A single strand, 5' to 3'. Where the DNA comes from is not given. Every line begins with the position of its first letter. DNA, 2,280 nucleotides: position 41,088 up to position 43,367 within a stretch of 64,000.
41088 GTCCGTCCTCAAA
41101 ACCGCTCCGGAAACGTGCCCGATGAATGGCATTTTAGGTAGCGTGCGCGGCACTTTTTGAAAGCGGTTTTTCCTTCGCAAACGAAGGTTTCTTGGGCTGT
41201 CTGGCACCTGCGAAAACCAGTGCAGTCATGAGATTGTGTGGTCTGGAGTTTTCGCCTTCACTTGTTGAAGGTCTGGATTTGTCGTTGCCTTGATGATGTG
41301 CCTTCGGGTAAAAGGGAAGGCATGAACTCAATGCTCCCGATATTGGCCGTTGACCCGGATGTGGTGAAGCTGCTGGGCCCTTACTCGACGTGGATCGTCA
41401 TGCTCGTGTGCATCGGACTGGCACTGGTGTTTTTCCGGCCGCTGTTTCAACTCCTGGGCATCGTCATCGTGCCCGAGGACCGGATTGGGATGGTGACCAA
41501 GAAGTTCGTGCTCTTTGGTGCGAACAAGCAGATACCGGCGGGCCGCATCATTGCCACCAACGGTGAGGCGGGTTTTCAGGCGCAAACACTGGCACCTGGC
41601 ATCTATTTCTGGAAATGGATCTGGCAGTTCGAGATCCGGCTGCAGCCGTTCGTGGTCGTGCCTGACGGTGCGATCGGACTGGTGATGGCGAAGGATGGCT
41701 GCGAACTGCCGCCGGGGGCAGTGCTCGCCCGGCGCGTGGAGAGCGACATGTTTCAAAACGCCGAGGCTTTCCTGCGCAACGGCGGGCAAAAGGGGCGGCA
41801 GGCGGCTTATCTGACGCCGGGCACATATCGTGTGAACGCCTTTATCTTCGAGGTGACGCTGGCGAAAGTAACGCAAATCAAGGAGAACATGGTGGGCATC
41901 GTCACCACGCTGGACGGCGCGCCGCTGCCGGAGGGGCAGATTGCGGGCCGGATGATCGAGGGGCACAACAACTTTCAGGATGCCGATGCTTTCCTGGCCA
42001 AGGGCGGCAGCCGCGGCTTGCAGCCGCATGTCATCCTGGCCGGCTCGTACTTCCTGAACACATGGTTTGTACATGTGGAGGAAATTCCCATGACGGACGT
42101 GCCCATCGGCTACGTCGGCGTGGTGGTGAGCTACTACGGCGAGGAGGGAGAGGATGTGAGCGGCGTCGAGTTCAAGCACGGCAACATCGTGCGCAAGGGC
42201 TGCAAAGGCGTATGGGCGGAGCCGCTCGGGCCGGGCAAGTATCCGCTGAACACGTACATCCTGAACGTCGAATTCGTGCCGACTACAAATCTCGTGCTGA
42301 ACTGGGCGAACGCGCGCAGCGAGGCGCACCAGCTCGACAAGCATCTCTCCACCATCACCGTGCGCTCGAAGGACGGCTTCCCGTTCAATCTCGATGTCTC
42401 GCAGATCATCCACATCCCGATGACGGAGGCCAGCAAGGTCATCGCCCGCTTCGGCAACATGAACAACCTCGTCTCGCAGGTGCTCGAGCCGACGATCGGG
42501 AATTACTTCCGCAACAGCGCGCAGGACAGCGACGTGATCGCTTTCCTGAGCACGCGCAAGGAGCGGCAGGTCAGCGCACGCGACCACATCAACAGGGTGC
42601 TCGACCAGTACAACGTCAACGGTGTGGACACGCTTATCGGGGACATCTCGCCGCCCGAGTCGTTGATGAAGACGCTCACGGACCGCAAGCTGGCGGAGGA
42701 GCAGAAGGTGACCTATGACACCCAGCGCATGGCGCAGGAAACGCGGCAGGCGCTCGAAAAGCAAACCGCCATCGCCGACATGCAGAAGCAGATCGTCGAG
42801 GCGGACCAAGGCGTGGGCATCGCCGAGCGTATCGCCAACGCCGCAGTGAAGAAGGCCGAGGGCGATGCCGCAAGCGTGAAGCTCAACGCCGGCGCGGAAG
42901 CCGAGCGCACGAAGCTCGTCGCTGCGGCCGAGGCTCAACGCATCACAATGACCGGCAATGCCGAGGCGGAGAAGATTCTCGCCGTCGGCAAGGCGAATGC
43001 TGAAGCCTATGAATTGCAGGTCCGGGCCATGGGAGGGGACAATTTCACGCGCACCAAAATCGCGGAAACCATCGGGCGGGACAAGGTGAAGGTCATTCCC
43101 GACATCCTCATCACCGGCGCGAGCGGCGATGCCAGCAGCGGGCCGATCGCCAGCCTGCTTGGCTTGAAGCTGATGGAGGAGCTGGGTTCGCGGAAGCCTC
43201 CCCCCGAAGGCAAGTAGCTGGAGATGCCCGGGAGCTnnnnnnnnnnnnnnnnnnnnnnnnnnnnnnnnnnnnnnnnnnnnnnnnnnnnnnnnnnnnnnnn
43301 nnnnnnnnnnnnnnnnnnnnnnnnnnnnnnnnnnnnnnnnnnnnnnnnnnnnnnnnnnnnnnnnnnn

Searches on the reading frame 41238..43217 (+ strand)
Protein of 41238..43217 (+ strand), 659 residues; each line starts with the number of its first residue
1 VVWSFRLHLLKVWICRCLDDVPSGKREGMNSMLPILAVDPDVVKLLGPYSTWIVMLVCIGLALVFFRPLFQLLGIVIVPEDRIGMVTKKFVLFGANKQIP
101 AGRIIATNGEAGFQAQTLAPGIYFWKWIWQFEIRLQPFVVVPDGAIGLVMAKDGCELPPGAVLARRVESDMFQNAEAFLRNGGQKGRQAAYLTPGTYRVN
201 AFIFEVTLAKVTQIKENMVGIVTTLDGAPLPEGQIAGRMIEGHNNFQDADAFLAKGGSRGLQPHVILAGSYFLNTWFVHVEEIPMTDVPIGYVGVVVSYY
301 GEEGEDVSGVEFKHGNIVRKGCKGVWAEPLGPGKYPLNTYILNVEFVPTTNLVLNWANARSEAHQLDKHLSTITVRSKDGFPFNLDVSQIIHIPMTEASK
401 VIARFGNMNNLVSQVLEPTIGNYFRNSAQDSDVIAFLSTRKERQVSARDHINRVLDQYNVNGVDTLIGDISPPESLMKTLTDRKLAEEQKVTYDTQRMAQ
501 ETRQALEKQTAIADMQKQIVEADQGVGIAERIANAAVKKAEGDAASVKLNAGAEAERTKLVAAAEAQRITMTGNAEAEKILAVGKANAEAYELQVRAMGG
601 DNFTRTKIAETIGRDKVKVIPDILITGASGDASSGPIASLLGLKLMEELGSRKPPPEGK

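Call 10: search_protein_families(library=pfam, proteins=[window:41238-43217:+], max_evalue=0.001)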
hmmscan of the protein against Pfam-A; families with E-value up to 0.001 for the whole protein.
window:41238-43217:+ (659 aa): 1 family
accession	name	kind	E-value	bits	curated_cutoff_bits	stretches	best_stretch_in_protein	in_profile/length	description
PF01145.31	Band_7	-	1.8e-24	87.2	23.6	1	288-501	3-170/176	SPFH domain / Band 7 family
